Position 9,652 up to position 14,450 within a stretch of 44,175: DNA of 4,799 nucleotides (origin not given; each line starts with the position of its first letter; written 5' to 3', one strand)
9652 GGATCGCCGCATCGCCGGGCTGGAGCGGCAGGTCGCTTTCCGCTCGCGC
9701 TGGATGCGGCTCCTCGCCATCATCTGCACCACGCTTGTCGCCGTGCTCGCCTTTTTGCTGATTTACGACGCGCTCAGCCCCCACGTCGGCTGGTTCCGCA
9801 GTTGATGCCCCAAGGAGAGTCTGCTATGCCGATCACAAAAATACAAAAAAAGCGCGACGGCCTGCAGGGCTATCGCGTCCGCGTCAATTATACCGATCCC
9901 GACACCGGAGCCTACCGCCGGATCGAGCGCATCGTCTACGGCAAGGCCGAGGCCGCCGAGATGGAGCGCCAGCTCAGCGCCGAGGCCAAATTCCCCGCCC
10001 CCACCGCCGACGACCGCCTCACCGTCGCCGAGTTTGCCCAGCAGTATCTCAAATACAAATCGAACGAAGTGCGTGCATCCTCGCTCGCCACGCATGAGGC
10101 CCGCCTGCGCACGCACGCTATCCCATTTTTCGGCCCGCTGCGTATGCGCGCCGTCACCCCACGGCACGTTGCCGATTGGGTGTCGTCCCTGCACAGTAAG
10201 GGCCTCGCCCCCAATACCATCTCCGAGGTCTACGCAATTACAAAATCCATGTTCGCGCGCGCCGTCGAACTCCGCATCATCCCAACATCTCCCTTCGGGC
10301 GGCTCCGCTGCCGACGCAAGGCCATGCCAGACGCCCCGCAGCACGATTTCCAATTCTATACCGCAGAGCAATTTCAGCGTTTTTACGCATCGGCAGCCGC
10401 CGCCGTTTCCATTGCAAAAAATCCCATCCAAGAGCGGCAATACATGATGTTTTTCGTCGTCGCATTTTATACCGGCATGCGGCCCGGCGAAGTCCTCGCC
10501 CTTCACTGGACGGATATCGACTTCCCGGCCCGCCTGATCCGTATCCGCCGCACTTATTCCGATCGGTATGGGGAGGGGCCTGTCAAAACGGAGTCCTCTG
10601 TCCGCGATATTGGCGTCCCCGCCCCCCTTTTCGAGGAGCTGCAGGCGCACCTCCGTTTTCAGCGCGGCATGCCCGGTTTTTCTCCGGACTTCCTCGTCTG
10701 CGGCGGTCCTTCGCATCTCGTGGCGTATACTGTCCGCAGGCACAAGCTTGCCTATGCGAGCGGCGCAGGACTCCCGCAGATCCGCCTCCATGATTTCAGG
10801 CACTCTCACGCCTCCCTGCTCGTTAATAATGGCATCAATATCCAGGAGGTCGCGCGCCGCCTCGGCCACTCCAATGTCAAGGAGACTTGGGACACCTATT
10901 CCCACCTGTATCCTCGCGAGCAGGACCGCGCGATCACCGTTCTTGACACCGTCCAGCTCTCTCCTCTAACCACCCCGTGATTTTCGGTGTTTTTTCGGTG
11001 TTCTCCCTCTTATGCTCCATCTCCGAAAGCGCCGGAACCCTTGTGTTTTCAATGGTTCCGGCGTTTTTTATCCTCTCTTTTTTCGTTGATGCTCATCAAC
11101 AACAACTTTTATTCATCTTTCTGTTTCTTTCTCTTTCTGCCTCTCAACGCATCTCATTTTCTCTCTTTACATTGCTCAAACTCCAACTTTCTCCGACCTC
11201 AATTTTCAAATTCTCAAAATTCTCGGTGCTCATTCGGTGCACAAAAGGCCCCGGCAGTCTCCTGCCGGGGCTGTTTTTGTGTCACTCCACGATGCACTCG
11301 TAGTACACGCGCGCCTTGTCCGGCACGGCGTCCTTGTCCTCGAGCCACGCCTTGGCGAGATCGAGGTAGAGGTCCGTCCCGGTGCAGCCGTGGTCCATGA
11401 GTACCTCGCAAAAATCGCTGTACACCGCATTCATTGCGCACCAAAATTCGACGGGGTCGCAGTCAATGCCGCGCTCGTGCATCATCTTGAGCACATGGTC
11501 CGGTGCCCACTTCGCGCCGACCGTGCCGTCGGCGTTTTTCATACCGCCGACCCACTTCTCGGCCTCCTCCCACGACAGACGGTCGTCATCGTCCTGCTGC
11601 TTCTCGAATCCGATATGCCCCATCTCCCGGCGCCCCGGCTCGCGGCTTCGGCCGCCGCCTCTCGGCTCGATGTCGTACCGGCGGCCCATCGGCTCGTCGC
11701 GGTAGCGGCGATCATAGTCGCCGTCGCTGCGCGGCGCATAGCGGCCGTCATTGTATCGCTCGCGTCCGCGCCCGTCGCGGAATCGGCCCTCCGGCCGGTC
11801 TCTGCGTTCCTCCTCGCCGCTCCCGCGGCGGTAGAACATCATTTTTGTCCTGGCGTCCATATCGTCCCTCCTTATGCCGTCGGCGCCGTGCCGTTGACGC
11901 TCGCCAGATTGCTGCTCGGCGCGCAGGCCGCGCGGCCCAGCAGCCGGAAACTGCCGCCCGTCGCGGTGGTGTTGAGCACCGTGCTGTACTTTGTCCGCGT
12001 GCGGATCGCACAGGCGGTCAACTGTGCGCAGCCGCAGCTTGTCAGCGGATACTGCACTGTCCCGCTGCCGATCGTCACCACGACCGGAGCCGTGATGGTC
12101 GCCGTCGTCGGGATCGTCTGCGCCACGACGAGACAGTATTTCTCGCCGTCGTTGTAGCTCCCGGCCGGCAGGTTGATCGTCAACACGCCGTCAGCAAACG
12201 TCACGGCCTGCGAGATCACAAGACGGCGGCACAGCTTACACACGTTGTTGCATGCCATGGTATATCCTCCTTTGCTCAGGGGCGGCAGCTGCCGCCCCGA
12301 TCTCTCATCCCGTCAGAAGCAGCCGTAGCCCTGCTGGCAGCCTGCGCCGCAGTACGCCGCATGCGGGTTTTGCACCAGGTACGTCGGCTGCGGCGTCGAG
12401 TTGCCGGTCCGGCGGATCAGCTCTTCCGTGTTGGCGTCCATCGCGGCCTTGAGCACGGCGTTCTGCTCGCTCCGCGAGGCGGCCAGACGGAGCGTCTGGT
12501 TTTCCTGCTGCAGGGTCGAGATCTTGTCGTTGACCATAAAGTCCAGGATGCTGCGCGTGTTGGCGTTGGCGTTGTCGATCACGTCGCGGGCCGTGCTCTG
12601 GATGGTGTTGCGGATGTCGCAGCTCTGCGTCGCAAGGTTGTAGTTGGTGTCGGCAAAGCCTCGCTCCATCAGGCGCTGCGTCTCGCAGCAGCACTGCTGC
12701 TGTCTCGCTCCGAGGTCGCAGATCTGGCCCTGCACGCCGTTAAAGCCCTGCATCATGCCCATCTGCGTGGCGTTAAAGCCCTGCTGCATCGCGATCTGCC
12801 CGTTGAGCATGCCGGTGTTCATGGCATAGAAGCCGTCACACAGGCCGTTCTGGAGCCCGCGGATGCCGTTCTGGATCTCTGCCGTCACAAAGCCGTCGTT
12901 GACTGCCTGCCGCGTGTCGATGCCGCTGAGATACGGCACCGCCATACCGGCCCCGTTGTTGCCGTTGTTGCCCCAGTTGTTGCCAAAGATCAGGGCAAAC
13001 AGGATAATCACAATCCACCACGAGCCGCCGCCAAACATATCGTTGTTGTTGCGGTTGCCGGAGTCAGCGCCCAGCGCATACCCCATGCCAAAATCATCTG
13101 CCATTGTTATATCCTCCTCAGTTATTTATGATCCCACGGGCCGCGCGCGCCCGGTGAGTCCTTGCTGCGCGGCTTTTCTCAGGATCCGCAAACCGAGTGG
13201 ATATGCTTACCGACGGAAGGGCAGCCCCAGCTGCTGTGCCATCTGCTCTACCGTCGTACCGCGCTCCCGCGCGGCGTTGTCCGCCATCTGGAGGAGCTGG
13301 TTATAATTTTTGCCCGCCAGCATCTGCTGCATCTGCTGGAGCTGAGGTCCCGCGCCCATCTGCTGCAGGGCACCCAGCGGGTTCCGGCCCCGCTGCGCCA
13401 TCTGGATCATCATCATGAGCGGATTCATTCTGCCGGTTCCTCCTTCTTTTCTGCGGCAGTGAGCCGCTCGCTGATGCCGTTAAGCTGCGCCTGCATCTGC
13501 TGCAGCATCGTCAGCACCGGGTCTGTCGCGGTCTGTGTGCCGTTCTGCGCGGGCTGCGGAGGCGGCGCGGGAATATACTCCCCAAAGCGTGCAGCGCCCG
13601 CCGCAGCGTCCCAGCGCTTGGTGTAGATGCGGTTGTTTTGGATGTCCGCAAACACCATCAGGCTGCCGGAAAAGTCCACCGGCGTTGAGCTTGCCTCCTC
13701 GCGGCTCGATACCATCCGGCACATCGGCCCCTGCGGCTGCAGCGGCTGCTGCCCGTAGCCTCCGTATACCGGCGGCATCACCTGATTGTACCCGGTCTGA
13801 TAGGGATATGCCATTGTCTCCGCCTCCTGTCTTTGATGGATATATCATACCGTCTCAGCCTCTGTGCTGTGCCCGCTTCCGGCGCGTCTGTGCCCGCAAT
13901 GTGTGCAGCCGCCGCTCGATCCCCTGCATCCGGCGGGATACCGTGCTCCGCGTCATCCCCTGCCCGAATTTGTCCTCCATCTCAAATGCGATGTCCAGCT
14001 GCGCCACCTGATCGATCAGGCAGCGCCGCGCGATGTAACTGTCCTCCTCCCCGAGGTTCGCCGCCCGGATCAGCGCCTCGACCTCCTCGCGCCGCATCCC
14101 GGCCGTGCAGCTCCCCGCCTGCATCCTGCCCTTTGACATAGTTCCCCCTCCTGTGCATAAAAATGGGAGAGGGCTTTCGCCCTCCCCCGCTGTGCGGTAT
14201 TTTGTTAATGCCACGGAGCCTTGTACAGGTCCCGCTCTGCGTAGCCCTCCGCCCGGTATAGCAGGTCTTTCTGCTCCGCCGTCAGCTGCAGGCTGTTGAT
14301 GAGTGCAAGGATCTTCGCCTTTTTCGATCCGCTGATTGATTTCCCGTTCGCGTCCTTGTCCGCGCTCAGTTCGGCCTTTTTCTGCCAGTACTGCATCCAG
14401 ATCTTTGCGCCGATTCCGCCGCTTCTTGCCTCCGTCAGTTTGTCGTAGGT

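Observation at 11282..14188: Insulated six-gene Q/N/G/Cys-rich low-complexity module in the cargo slot next to attP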

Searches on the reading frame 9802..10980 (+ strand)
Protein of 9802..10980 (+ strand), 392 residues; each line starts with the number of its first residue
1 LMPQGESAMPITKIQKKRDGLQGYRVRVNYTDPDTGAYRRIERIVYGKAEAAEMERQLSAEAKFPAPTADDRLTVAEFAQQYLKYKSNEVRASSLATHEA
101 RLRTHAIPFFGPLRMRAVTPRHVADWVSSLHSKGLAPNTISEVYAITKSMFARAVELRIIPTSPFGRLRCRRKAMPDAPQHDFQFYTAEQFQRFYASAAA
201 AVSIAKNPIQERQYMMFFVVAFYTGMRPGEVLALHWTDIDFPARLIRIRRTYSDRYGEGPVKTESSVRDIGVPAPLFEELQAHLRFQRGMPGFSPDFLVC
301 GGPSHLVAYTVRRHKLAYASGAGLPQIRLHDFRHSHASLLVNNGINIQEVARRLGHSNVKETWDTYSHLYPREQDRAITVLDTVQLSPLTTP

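Call 8: search_protein_families(library=pfam, max_evalue=0.001, proteins=[window:9802-10980:+])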
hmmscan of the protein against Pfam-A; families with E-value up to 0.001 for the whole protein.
window:9802-10980:+ (392 aa): 4 families
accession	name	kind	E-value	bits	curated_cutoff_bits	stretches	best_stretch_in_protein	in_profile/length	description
PF00589.27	Phage_integrase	-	7.2e-21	75.1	27.1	1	187-371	4-170/172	Phage integrase family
PF14659.12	Phage_int_SAM_3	-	1.2e-11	45.1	22.6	1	74-130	1-57/58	Phage integrase, N-terminal SAM-like domain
PF22022.2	Phage_int_M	-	2.3e-05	25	27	1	77-168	3-93/96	Phage integrase central domain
PF13102.12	Phage_int_SAM_5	-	0.00029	21.6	22.3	1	75-165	2-93/98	Phage integrase SAM-like domain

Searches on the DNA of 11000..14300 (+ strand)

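Call 9: search_dna_similar(query=window:11000-14300:+, collection=phages, mode=distant, max_rows=20)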
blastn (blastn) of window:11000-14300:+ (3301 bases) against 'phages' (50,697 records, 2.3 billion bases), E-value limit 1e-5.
Records with a match: 5; places in all: 5; records where one place covers at least 80% of the query: 0.
Best place of each record, by identity: 90-95% 1; 80-90% 1; 60-80% 3.
By first word of the organism name: Bacteriophage 3; Dulem 2.
By host as written in the record: - 3; Varecia variegata 1; Propithecus coquereli 1.
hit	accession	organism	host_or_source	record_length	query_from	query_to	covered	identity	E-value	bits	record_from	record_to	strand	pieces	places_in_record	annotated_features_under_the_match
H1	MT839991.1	Bacteriophage sp.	human fecal samples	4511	1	890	27%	93.3%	0e+0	1326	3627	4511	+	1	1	record has no annotation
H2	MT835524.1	Bacteriophage sp.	human fecal samples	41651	919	1302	12%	69.0%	4e-31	144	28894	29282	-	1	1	record has no annotation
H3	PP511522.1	Dulem virus 35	Varecia variegata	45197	1459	1785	10%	66.6%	9e-14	86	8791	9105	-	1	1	hypothetical protein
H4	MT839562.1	Bacteriophage sp.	human fecal samples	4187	1491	1634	4%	74.3%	6e-16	94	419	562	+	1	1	record has no annotation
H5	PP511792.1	Dulem virus 33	Propithecus coquereli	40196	1554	1647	3%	80.9%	8e-15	90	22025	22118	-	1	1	hypothetical protein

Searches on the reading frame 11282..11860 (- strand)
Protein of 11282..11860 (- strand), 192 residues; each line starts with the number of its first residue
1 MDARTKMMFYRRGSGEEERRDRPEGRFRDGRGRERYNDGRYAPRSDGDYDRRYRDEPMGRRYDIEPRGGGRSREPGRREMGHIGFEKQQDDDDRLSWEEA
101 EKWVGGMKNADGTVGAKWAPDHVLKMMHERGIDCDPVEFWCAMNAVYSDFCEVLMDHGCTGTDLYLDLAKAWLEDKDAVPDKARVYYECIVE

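Call 3: search_protein_families(library=pfam, max_evalue=0.1, proteins=[window:11282-11860:-])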
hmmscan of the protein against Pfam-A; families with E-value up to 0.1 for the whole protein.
window:11282-11860:- (192 aa): 1 family
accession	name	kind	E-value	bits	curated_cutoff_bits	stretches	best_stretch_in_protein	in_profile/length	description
PF25223.1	DUF7841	-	1.5e-23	83.7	25.2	1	79-188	3-114/114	Domain of unknown function (DUF7841)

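Call 4: search_protein_families(library=phrogs, max_evalue=0.1, proteins=[window:11282-11860:-])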
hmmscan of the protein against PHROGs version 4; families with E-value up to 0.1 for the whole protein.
window:11282-11860:- (192 aa): 0 families

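Call 15: search_protein_families(library=ncbifam, max_evalue=0.1, proteins=[window:11282-11860:-])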
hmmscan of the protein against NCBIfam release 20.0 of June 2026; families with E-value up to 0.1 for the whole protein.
window:11282-11860:- (192 aa): 0 families

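Call 54: search_solved_structures(query=A6, max_evalue=10, show_alignments=1)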
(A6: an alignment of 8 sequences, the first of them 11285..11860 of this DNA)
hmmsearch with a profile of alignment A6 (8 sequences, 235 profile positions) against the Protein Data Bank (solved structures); distinct sequences matched with E-value up to 10: 0.

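Call 79: search_protein_families(library=padloc, max_evalue=0.01, proteins=[window:11282-11860:-])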
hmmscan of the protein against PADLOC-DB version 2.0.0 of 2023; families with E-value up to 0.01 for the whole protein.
window:11282-11860:- (192 aa): 0 families

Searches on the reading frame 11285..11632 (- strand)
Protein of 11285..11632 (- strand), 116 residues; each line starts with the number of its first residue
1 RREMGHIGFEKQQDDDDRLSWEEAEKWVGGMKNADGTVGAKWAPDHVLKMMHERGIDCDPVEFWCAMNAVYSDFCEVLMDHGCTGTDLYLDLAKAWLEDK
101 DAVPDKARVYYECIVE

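Call 84: find_homologous_proteins(query=window:11285-11632:-, max_evalue=0.001)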
Query window:11285-11632:- (116 aa): 19 proteins with E <= 0.001 among 20 candidates.
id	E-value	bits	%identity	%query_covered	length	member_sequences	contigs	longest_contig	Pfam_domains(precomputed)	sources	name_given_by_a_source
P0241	1.8e-75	269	98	100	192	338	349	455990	PF25223.2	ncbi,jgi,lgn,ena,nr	ncbi:MAG: hypothetical protein ACLT2D_05050 [Oscillospiraceae bacterium]|jgi:hypothetical protein|nr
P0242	7.3e-73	261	96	97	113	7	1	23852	PF25223.2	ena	-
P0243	1.1e-52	195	72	100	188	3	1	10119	PF25223.2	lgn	-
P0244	2.7e-45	171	96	67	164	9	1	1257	PF25223.2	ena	-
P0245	6.1e-44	167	93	65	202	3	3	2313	PF25223.2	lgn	-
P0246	8.7e-40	154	99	58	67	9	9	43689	PF25223.2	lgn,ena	-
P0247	4.6e-31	125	49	100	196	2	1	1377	PF25223.2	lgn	-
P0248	2.3e-28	117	58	80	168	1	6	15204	PF25223.2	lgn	-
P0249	4.7e-27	112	54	84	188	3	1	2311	PF25223.2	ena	-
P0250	5.7e-26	109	54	79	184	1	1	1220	PF25223.2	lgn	-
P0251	8.0e-26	108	52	84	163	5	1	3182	PF25223.2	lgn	-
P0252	3.6e-25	106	49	80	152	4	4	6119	PF25223.2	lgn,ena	-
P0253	7.0e-25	105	50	85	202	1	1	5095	PF25223.2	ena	-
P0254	8.0e-25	105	44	99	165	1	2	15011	PF25223.2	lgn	-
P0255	1.2e-24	105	98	42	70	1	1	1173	PF25223.2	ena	-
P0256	3.5e-24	103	47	86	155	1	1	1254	PF25223.2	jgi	-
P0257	1.1e-23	102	46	99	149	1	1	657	PF25223.2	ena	-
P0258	2.6e-21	94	50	74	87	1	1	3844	PF25223.2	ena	-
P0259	6.7e-20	89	45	80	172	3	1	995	PF25223.2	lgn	-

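Call 85: find_encoding_contigs(protein=P0241, flank=8000, max_places=3)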
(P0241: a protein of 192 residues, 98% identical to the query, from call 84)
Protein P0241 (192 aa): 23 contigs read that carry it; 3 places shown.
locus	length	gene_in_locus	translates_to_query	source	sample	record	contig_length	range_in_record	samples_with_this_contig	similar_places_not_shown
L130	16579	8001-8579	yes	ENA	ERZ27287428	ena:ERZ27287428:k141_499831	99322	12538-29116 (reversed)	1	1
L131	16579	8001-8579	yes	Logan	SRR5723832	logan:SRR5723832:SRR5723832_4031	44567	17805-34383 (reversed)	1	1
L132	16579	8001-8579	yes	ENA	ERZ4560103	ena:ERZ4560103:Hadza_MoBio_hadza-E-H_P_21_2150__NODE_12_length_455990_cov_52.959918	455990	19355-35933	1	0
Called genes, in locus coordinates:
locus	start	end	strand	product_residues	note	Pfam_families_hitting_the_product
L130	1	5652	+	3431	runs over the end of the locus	PF18838:LPD23, PF18798:LPD3 (weak)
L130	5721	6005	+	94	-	-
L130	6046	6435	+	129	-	-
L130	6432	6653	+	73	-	-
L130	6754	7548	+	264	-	-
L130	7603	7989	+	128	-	-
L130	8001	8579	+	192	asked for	PF25223:DUF7841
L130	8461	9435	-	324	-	PF00005:ABC_tran, PF02463:SMC_N, PF13304:AAA_21 (faint)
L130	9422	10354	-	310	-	PF02653:BPD_transp_2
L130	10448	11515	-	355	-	PF04392:ABC_sub_bind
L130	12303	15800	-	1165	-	PF17757:UvrB_inter, PF02559:CarD_TRCF_RID, PF00270:DEAD, PF04851:ResIII (weak), PF00271:Helicase_C, PF03461:TRCF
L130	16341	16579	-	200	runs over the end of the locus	PF01195:Pept_tRNA_hydro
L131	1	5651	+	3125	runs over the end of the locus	PF18819:MuF_C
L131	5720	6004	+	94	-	-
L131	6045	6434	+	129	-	-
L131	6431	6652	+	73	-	-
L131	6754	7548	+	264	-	-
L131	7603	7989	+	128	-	-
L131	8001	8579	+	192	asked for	PF25223:DUF7841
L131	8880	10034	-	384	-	PF14659:Phage_int_SAM_3, PF22022:Phage_int_M (weak), PF00589:Phage_integrase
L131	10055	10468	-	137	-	PF13560:HTH_31 (weak), PF01381:HTH_3 (weak)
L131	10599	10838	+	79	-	-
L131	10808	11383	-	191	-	PF09811:Yae1_N (faint), PF02805:Ada_Zn_binding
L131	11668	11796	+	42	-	-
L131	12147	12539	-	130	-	PF12844:HTH_19 (weak), PF01381:HTH_3, PF13560:HTH_31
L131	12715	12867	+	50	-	-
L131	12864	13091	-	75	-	-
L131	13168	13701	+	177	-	-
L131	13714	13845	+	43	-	-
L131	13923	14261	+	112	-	-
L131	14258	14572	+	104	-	-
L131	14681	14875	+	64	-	-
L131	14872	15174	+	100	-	-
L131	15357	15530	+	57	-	-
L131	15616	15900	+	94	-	PF22253:DUF6948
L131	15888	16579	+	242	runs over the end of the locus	-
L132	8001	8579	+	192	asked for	PF25223:DUF7841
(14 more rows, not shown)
